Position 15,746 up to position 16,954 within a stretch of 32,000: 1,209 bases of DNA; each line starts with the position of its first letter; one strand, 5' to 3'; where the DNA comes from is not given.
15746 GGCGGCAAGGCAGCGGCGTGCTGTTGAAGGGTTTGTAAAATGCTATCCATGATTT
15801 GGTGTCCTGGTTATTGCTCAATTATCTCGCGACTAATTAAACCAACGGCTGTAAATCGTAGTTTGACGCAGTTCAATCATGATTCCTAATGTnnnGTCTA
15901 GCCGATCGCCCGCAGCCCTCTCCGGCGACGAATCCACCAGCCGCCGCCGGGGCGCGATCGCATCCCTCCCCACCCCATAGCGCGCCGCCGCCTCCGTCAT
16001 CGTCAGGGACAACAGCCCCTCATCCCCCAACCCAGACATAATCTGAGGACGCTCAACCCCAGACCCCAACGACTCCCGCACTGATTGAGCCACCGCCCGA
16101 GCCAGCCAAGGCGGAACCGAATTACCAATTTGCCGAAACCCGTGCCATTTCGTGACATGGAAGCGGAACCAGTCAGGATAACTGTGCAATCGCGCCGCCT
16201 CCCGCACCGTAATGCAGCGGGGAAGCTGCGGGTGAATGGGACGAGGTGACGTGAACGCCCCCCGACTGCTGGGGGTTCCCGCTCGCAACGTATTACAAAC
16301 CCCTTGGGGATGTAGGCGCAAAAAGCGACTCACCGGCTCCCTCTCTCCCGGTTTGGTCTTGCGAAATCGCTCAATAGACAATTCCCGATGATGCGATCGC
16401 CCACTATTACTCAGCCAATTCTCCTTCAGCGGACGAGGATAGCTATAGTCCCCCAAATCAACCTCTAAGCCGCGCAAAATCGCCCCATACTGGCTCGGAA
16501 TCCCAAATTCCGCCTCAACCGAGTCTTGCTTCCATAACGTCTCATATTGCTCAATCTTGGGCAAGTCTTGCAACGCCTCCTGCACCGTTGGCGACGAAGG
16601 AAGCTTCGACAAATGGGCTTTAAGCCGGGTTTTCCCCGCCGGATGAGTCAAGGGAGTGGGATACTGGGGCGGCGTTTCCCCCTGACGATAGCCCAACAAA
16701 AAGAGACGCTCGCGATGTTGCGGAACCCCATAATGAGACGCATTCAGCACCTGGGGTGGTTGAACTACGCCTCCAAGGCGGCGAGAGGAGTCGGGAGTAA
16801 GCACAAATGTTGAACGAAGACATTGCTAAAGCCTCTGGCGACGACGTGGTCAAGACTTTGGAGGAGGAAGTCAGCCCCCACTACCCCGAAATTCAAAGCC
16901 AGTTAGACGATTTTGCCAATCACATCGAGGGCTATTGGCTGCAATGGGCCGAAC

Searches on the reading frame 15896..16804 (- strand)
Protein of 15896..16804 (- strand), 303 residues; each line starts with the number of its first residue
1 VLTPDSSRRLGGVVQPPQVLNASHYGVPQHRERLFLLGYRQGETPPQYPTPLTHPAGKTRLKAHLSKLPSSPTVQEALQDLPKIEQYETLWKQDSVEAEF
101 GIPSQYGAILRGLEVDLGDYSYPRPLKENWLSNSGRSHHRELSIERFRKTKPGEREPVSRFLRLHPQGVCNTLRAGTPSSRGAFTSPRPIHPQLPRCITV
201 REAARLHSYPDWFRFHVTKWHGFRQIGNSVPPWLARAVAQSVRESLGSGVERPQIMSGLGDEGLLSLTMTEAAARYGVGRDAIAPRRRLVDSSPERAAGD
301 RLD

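Call 3: search_protein_families(library=pfam, proteins=[window:15896-16804:-], max_evalue=0.1)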
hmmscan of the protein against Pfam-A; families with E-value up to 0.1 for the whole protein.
window:15896-16804:- (303 aa): 2 families
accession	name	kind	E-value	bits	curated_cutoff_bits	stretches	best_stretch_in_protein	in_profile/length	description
PF00145.23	DNA_methylase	-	3.5e-25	89.5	22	1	17-242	139-322/324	C-5 cytosine-specific DNA methylase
PF11387.14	DUF2795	-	0.0067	16.7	25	1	55-89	16-49/54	Protein of unknown function (DUF2795)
